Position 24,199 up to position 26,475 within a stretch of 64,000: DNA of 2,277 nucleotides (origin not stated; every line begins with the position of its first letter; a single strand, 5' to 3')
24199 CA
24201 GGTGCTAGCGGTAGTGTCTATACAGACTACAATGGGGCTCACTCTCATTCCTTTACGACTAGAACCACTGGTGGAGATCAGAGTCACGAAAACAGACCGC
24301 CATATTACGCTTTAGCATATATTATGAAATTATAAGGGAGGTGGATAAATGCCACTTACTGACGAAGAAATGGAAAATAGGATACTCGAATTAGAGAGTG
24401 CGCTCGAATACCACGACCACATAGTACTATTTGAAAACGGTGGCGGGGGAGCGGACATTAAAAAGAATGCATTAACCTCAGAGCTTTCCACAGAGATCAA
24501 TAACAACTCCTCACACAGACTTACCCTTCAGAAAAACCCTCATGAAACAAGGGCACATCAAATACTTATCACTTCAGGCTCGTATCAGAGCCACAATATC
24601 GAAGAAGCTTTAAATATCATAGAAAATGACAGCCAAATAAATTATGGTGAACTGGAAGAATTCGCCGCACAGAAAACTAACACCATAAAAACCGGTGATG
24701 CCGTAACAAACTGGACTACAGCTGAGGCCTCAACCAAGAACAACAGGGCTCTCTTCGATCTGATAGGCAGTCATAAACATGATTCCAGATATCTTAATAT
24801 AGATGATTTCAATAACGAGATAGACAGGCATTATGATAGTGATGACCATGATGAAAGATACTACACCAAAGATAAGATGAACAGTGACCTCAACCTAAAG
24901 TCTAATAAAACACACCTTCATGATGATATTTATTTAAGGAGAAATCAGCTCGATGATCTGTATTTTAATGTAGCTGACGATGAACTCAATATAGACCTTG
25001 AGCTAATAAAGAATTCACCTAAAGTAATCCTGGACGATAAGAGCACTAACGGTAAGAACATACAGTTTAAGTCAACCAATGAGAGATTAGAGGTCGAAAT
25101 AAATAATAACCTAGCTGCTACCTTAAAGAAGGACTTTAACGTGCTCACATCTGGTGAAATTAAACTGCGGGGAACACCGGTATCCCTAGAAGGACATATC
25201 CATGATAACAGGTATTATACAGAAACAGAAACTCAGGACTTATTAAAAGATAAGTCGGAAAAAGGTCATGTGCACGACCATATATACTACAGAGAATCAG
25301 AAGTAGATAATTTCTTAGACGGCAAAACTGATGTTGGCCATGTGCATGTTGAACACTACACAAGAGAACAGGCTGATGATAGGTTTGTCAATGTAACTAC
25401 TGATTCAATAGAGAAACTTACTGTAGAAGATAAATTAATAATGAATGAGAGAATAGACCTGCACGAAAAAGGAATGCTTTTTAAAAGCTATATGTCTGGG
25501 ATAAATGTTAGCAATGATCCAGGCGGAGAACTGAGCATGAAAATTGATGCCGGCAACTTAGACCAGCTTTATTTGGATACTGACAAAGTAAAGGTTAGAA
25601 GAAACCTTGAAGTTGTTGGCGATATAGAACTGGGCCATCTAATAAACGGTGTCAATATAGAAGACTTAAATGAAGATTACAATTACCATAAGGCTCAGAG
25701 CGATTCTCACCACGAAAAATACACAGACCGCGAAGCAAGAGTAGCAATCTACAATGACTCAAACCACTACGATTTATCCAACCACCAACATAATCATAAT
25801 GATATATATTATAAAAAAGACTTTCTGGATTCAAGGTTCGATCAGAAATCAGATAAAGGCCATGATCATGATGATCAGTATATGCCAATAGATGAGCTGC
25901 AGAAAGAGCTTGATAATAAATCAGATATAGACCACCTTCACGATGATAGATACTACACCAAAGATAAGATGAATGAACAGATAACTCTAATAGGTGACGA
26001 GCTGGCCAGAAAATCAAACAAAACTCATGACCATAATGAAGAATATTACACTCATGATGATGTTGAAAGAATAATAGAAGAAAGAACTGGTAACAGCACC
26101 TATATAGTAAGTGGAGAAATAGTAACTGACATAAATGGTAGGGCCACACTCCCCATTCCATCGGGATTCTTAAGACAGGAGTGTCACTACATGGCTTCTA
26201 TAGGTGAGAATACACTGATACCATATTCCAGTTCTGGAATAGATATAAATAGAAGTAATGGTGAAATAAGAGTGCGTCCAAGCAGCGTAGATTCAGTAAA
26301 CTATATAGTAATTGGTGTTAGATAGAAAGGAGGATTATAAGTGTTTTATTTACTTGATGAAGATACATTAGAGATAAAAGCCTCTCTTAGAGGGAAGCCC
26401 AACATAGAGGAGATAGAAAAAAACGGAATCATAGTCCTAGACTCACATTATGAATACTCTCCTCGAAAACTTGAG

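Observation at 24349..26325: Histidine-rich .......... repeat arrays in the fibers (probable metal-coordinating fiber shaft)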

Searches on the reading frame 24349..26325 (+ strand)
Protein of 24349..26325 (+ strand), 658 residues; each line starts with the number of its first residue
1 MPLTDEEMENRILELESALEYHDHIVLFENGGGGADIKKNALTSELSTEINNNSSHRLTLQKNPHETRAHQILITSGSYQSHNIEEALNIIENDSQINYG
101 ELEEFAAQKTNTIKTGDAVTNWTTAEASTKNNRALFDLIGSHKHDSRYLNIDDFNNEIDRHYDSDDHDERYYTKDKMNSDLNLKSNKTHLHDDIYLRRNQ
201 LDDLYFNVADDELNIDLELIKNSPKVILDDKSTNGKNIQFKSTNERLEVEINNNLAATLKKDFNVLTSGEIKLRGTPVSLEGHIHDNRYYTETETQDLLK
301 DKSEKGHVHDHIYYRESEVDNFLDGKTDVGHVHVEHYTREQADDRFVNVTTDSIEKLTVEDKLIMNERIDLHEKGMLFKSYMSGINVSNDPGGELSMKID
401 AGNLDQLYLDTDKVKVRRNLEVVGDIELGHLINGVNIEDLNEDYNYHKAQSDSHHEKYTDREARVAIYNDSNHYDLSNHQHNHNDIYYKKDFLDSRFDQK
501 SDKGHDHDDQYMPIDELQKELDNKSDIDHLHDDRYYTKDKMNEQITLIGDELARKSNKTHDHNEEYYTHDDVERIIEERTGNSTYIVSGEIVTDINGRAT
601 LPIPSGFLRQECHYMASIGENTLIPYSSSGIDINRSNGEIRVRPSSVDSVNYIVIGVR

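Call 4: search_protein_families(library=pfam, proteins=[window:24349-26325:+], max_evalue=1)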
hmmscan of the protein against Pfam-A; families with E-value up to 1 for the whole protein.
window:24349-26325:+ (658 aa): 1 family
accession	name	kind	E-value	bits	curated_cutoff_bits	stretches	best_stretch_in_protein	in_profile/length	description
PF12789.12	PTR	-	3.2e-05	24.4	27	1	478-531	6-53/60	Phage tail repeat like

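Call 5: search_protein_families(library=phrogs, proteins=[window:24349-26325:+], max_evalue=0.01)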
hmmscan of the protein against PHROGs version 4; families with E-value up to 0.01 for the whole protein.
window:24349-26325:+ (658 aa): 1 family
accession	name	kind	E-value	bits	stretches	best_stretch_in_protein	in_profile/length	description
phrog_28169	-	unknown function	6.2e-07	30.8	1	270-329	96-153/160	-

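Call 6: search_dna_similar(query=window:24349-26325:+, collection=phages, mode=protein, max_rows=30)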
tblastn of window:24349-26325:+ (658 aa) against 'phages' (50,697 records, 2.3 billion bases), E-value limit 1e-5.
No match.

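Call 7: search_solved_structures(query=window:24349-26325:+, max_evalue=10, show_alignments=3)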
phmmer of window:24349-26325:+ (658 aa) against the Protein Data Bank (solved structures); distinct sequences matched with E-value up to 10: 2.
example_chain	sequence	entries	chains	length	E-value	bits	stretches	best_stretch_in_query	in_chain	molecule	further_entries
9ijj_q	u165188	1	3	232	0.11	14.4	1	292-348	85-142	Protein FAM228B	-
6crd_A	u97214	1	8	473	0.4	12.5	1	225-271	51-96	Tetrabrachion,Neuraminidase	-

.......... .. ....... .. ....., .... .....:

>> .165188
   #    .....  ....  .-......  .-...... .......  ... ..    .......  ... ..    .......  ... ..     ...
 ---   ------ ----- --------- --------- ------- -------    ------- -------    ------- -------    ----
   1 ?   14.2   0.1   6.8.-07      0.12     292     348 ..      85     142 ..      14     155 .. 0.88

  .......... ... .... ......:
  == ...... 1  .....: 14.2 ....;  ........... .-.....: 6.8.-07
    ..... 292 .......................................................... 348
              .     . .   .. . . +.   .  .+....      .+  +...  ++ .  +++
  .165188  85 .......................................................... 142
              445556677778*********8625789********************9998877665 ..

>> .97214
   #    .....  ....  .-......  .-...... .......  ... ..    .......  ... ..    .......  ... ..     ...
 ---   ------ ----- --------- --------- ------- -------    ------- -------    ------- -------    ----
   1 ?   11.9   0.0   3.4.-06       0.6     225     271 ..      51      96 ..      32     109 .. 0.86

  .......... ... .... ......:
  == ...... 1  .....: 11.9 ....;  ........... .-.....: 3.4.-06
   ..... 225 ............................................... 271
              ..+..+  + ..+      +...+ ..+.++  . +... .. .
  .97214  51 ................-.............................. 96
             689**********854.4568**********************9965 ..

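Call 9: find_homologous_proteins(query=window:24349-26325:+, max_evalue=0.001)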
Query window:24349-26325:+ (658 aa): 13 proteins with E <= 0.001 among 8000 candidates.
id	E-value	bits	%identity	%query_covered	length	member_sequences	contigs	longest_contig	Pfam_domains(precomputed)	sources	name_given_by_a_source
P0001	0.0e+0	1455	100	100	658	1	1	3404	-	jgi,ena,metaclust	metaclust:\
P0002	1.8e-257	874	61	100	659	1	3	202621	-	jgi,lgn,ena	jgi:hypothetical protein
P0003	2.2e-174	600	44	100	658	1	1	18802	-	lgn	-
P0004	1.9e-36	144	26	53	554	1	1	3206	-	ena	-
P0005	2.4e-18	84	28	43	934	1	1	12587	PF12789.13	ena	-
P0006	1.1e-14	72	26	33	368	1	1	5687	PF12789.13,PF09713.16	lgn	-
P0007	1.7e-13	68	25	37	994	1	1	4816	PF27694.1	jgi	jgi:hypothetical protein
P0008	6.5e-10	57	48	10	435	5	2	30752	-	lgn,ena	-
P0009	3.0e-8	51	29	16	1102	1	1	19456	PF22337.2,PF11962.14,PF12789.13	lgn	-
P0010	3.1e-6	44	53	7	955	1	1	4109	PF12789.13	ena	-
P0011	6.7e-6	43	36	15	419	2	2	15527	PF12789.13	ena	-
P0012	1.4e-5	42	51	6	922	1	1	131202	PF13088.13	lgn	-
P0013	2.3e-5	41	40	10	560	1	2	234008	PF18454.8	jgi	-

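Call 10: search_protein_families(library=ncbifam, proteins=[window:24349-26325:+], max_evalue=1)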
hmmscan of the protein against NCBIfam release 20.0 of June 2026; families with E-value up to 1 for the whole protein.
window:24349-26325:+ (658 aa): 0 families

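Call 18: search_solved_structures(query=P0004, max_evalue=10, show_alignments=4)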
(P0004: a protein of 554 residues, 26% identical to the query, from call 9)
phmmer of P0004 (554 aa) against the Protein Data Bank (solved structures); distinct sequences matched with E-value up to 10: 5.
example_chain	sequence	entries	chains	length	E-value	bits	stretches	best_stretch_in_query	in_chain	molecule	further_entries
2ibl_A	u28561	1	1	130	0.086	15.2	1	124-167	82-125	Fibritin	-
1avy_A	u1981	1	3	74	0.13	14.6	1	125-158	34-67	FIBRITIN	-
7tyz_B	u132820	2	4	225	0.32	13.3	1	136-194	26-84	DARPin FSR22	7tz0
1aa0_A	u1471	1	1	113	0.43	12.9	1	126-157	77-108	FIBRITIN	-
1ox3_A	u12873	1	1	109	0.62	12.4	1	124-157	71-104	Fibritin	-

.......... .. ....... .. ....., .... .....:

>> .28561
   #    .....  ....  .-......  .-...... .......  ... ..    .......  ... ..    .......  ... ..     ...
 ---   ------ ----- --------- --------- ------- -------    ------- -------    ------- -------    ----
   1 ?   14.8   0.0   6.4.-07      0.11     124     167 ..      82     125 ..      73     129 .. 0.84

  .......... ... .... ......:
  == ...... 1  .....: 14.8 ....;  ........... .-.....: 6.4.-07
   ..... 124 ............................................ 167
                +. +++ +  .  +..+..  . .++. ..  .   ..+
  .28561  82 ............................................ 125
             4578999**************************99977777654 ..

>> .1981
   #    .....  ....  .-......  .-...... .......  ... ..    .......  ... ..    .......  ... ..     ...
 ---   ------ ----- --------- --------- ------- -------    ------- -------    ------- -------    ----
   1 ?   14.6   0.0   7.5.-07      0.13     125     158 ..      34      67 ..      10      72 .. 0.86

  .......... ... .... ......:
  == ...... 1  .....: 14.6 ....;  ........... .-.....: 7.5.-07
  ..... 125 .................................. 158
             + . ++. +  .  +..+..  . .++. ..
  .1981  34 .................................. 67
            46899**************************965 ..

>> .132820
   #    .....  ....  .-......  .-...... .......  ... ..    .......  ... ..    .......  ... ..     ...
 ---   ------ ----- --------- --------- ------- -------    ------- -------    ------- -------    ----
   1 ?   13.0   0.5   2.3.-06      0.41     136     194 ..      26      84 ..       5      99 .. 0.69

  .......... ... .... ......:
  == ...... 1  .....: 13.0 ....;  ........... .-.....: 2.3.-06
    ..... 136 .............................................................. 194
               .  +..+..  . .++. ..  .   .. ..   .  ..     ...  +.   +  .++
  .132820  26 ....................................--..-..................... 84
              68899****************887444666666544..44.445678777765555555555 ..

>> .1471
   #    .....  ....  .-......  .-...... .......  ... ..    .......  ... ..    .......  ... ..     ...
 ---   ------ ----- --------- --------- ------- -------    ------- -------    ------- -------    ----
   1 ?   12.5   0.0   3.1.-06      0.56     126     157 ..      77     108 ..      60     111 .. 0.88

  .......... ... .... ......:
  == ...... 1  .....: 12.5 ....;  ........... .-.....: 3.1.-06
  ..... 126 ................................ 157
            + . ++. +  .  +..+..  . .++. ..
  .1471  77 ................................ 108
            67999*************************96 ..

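Call 23: search_protein_families(library=pfam, proteins=[P0004, P0005, P0008, P0002, P0003, P0013, P0007], max_evalue=0.01)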
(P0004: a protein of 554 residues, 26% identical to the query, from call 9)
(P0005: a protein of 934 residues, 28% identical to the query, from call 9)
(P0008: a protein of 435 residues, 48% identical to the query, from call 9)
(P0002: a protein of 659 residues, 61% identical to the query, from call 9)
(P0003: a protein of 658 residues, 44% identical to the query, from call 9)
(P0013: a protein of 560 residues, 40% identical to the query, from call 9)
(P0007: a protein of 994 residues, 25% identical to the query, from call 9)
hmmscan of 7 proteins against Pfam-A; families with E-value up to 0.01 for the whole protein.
P0004 (554 aa): 2 families
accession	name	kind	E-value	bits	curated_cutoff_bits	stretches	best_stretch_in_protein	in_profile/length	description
PF12789.12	PTR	-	0.00019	21.9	27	0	348-403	2-53/60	Phage tail repeat like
PF08439.15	Peptidase_M3_N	-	0.00073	20.1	25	0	388-414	41-67/70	Oligopeptidase F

P0005 (934 aa): 2 families
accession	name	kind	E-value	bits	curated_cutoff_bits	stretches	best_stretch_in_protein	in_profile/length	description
PF12789.12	PTR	-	1.5e-17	63.8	27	3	296-331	19-54/60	Phage tail repeat like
PF07921.17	Fibritin_C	-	0.0099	16.5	21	0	483-552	17-89/93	Fibritin C-terminal region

P0008 (435 aa): 1 family
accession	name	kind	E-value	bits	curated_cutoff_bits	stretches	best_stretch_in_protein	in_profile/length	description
PF12789.12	PTR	-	0.00036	21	27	1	298-334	20-59/60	Phage tail repeat like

P0002 (659 aa): 1 family
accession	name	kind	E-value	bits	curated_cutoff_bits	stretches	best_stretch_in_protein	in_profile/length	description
PF12789.12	PTR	-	0.0044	17.5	27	1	501-564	2-54/60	Phage tail repeat like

P0003 (658 aa): 0 families

P0013 (560 aa): 1 family
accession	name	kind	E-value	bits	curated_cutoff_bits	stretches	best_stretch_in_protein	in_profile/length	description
PF18454.7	Mtd_N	-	2.3e-15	56.6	26.3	1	5-43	1-37/37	Major tropism determinant N-terminal domain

P0007 (994 aa): 1 family
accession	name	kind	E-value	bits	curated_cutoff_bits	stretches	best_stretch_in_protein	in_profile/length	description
PF12789.12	PTR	-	9.5e-05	22.8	27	1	392-423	13-43/60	Phage tail repeat like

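Call 47: predict_structure(alignment_id=A2)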
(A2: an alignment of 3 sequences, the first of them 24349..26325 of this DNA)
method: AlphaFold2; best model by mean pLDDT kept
length: 658 residues; sequences in the alignment: 3
mean_pLDDT: 33.5   pTM: 0.17
mean pLDDT of the five models: 33.5, 33.4, 32.3, 31.0, 27.7
residues with pLDDT >= 90: 0; 70-90: 5; 50-70: 64; < 50: 589
segments of 3 or more residues with pLDDT < 50: 17-42, 48-73, 92-251, 254-592, 616-630, 644-658
pLDDT, mean of each block of 10 residues (from residue 1): 64 53 31 32 47 37 36 47 55 37 31 27 32 33 31 36 30 30 28 28 28 26 29 38 44 44 30 27 26 32 28 26 27 29 28 23 21 23 25 26 24 23 24 29 37 30 29 28 24 26 27 34 31 30 28 24 31 39 35 53 54 48 39 55 45 38
secondary structure, 60 per line:
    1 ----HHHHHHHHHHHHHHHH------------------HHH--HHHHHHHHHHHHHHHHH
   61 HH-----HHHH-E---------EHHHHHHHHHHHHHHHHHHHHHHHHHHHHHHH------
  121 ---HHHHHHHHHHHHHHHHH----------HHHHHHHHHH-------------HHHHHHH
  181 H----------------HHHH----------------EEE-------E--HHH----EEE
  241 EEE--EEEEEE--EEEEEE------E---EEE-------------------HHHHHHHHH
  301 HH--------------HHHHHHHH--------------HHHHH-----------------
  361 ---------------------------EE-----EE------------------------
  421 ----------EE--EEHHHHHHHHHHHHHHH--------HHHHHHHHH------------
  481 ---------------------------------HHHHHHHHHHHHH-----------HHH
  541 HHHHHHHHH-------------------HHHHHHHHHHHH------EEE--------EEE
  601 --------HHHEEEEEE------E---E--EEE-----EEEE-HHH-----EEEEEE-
elements in order: H5-20 H44-62 H68-71 H84-114 H124-140 H151-160 H174-181 H198-201 E218-220 E238-243 E246-251 E254-259 E270-272 H292-302 H317-324 H339-343 H437-451 H460-468 H514-526 H538-549 H569-580 E587-589 E598-600 E612-617 E631-633 E639-642 E652-657

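Call 52: find_encoding_contigs(protein=P0002, flank=10000, max_places=3)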
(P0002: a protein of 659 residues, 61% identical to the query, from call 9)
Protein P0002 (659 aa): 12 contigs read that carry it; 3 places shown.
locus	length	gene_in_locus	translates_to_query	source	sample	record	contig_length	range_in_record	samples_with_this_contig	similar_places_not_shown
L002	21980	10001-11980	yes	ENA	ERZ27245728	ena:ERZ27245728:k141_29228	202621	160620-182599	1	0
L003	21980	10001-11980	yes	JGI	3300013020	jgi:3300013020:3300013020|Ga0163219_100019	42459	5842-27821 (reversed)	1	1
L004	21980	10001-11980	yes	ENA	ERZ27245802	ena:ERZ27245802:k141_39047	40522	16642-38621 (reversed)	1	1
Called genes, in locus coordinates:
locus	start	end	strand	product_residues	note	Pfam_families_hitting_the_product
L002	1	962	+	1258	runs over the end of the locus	PF17803:Cadherin_4 (faint), PF17892:Cadherin_5 (faint), PF17963:Big_9 (weak)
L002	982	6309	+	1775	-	PF17892:Cadherin_5 (faint), PF00041:fn3 (weak), PF17963:Big_9 (weak)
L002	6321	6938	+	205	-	PF21939:Gp10_C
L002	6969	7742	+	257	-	-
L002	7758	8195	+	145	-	-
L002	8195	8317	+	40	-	-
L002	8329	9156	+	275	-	-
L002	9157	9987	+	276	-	PF21939:Gp10_C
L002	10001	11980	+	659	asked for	-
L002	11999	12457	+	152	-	-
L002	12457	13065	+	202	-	-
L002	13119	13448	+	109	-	PF00565:SNase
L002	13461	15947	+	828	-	-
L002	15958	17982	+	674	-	-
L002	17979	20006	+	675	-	-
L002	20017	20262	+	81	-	-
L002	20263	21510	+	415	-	-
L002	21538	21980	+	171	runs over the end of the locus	-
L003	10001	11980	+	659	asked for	-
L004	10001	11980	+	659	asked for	-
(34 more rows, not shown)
